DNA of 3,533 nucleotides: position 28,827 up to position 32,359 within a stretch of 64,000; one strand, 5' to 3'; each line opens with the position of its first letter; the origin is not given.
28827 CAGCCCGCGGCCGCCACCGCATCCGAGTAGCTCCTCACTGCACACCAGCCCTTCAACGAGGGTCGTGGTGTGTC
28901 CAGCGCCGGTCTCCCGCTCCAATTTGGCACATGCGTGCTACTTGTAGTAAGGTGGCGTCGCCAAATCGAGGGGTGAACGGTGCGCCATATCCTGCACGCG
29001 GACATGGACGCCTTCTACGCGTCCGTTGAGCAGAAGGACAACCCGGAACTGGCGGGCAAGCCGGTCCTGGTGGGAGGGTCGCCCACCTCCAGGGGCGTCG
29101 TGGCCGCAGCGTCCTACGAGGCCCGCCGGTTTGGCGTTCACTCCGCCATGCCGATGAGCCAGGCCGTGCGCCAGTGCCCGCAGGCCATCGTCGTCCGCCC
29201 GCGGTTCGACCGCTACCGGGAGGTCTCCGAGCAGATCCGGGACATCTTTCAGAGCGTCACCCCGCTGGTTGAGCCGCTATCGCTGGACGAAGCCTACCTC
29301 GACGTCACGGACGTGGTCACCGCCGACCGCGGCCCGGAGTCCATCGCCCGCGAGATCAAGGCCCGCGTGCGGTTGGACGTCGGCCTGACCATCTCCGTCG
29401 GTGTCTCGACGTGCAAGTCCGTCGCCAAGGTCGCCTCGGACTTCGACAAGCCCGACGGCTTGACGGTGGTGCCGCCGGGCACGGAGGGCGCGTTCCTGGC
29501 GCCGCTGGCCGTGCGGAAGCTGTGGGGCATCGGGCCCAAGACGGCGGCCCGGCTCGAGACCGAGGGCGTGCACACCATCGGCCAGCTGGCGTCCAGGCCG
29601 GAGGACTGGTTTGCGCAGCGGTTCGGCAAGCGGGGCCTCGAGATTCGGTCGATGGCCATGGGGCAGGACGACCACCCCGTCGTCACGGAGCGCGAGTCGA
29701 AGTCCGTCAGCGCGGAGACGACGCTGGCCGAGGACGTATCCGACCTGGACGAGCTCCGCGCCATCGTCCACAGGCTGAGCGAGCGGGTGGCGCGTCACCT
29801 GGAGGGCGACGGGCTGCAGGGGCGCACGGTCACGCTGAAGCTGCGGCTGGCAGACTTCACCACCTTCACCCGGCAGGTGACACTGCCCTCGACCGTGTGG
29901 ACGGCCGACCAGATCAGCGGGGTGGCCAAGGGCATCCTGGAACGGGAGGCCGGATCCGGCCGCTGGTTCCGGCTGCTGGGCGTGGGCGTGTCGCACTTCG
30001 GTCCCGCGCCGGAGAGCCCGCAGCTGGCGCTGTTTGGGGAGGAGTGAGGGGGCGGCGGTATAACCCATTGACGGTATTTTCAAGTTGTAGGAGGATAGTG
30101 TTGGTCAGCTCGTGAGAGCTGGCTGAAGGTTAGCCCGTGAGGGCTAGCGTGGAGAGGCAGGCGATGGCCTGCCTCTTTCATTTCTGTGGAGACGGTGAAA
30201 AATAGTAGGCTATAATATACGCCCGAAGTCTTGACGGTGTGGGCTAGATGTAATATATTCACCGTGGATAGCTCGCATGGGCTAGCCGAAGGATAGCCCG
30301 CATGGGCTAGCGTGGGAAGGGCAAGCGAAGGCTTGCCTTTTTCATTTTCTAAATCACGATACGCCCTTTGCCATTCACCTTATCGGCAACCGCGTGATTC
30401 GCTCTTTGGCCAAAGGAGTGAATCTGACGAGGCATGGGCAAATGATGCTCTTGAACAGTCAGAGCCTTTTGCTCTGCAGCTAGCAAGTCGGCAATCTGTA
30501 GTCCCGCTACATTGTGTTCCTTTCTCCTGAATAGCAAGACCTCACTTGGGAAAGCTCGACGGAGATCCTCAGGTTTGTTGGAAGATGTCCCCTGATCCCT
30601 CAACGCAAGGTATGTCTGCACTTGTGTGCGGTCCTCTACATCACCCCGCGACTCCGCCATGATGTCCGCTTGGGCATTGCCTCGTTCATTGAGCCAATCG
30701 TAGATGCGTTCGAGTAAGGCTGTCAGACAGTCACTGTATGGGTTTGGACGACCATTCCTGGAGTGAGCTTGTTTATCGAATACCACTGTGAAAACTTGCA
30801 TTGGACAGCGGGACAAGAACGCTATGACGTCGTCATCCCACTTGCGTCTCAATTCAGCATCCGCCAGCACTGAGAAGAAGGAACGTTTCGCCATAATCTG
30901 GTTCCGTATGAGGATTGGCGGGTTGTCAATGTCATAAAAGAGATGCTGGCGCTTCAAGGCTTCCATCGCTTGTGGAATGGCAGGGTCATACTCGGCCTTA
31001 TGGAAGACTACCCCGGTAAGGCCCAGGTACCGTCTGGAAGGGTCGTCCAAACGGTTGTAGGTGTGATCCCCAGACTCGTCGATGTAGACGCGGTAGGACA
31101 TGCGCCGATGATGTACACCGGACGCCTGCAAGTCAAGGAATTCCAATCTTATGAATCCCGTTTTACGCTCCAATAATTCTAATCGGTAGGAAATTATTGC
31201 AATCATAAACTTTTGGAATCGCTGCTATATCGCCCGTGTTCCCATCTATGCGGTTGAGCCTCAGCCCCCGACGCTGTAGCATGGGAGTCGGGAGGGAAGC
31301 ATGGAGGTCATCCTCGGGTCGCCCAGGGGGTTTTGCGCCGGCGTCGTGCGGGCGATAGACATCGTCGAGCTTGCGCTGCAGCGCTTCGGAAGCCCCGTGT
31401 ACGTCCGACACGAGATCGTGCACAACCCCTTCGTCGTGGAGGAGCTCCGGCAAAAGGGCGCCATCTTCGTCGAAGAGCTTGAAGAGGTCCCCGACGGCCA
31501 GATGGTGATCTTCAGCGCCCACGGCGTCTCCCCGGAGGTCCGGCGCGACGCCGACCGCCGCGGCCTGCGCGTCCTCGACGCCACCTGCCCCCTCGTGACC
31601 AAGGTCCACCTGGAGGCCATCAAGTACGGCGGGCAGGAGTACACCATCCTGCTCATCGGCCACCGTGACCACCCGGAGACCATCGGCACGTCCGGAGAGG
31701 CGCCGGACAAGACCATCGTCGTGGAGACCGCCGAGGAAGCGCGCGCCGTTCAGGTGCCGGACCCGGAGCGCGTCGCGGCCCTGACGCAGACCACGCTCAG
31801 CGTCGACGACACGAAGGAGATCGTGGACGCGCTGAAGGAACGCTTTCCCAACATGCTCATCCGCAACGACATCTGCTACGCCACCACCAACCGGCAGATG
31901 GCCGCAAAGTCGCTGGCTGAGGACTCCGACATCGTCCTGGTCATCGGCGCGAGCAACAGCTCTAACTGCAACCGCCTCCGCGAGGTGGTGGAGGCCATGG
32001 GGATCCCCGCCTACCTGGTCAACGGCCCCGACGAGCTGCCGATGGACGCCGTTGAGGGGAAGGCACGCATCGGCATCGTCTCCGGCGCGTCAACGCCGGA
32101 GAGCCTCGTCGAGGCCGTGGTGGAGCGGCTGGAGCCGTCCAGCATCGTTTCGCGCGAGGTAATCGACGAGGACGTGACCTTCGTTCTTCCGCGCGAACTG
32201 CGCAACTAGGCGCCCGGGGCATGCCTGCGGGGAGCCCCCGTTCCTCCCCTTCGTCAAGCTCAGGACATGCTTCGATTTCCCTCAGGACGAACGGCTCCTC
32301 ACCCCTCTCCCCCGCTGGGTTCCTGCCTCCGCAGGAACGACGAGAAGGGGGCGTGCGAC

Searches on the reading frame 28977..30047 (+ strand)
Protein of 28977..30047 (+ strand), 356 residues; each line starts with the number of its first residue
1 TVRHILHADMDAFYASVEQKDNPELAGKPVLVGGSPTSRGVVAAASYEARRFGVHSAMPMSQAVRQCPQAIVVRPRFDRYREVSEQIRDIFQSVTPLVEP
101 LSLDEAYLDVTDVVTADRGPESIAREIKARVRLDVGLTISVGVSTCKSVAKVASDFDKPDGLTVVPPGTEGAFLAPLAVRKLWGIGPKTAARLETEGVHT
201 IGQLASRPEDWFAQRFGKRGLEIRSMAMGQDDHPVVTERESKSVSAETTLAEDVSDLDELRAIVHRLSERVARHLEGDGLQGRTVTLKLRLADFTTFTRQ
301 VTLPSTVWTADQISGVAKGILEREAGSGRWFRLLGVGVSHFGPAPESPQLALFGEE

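Call 75: search_protein_families(library=pfam, proteins=[window:28977-30047:+], max_evalue=0.01)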
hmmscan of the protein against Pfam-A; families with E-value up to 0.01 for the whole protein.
window:28977-30047:+ (356 aa): 5 families
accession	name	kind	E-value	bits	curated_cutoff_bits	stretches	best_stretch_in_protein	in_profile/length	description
PF00817.25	IMS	-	1.3e-50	171.6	23.2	1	9-155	2-148/148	impB/mucB/samB family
PF11799.13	IMS_C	-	1.1e-27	97.1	20.7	1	241-350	1-107/109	impB/mucB/samB family C-terminal domain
PF11798.14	IMS_HHH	-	5.6e-07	29.9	24.4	1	172-195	6-29/32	IMS family HHH motif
PF21999.2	IMS_HHH_1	-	0.0023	18.8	27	0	181-231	2-53/53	DNA polymerase-iota, thumb domain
PF10391.15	DNA_pol_lambd_f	-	0.0088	16.3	29.8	0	182-206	6-30/51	Fingers domain of DNA polymerase lambda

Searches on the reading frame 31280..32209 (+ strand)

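Call 75: search_protein_families(library=pfam, proteins=[window:31280-32209:+], max_evalue=0.01)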
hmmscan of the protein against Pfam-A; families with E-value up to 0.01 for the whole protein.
window:31280-32209:+ (309 aa): 1 family
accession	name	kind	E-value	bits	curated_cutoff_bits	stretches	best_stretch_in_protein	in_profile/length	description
PF02401.23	LYTB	-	1.7e-95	319.8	24.5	1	10-285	1-267/267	LytB protein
